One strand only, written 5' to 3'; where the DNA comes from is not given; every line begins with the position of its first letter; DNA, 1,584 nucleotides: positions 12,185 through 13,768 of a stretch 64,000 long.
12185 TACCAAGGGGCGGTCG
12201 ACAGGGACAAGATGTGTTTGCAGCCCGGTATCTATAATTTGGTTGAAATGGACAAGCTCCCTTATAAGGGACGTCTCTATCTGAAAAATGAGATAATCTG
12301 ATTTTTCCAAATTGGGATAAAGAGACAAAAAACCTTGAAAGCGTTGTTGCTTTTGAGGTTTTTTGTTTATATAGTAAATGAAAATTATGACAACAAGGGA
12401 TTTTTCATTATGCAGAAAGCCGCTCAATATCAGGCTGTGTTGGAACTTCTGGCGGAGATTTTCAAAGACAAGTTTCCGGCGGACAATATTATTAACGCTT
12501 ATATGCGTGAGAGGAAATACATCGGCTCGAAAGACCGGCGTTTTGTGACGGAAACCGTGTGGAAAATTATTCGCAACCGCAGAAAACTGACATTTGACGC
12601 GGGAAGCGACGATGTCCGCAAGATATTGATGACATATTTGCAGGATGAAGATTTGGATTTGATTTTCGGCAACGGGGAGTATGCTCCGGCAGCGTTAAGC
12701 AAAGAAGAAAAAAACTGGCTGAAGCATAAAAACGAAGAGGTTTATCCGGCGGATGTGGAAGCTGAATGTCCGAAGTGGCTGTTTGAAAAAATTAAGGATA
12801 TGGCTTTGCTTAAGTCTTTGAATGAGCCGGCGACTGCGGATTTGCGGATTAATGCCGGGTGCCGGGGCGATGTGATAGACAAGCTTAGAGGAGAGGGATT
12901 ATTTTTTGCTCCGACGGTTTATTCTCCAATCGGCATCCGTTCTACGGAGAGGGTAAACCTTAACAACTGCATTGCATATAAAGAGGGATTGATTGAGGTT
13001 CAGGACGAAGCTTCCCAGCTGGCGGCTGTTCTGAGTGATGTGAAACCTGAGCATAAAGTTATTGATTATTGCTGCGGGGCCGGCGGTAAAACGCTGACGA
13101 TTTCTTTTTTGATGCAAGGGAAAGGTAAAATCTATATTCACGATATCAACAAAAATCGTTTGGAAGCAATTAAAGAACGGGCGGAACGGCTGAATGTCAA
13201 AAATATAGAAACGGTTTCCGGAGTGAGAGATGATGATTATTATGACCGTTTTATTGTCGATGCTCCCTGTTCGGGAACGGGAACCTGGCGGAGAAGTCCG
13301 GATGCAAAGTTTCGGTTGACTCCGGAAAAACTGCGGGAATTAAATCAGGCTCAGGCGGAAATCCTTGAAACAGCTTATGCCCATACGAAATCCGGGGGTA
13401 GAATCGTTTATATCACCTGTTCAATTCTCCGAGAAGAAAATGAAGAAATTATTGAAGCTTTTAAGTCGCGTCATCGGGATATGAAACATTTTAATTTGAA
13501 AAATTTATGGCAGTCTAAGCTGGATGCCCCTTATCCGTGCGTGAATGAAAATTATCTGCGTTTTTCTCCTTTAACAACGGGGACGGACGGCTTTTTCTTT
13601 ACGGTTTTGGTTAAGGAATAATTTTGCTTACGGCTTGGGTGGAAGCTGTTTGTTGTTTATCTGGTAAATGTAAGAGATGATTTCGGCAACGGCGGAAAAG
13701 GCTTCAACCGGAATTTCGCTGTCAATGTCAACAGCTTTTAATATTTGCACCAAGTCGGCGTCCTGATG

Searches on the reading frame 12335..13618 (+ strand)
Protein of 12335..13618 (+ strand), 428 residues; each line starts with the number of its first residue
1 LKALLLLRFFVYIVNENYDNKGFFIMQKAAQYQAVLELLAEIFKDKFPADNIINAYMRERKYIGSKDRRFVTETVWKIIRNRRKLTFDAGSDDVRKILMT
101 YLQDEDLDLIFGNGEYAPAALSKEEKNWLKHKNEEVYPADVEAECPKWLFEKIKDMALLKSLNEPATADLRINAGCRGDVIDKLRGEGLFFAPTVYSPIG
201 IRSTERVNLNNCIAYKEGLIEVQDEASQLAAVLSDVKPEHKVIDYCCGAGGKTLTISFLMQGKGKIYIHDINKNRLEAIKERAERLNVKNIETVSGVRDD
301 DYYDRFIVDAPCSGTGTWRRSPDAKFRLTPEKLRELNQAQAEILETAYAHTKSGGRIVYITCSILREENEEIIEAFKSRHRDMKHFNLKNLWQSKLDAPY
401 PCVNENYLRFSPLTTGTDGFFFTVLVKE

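Call 5: search_protein_families(library=pfam, proteins=[window:12335-13618:+], max_evalue=1)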
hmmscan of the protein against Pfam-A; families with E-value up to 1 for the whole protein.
window:12335-13618:+ (428 aa): 10 families
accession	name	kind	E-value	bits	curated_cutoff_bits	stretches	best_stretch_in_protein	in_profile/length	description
PF01189.24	Methyltr_RsmB-F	-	7.3e-42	143.7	27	1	235-425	5-198/199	16S rRNA methyltransferase RsmB/F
PF01209.24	Ubie_methyltran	-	5.1e-08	33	20.1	1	234-296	43-105/233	ubiE/COQ5 methyltransferase family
PF13847.12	Methyltransf_31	-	2.8e-07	30.7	27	1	238-377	3-127/145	Methyltransferase domain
PF05175.20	MTS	-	0.00079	19.5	23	1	224-295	17-87/170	Methyltransferase small domain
PF06325.19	PrmA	-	0.00089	19.3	22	1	234-294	157-215/296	Ribosomal protein L11 methyltransferase (PrmA)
PF13649.12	Methyltransf_25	-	0.00098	20.2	27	1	242-295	1-52/97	Methyltransferase domain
PF09445.16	Methyltransf_15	-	0.0015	18.6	22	1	241-290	3-49/165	RNA cap guanine-N2 methyltransferase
PF13679.12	Methyltransf_32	-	0.008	16.6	27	1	224-296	8-87/143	Methyltransferase domain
PF22458.1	RsmF-B_ferredox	-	0.061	13.9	27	1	146-208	2-72/74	Methyltr_RsmF/B-like, ferredoxin-like domain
PF16188.10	Peptidase_M24_C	-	0.19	12.2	28.9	0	119-137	21-39/63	C-terminal region of peptidase_M24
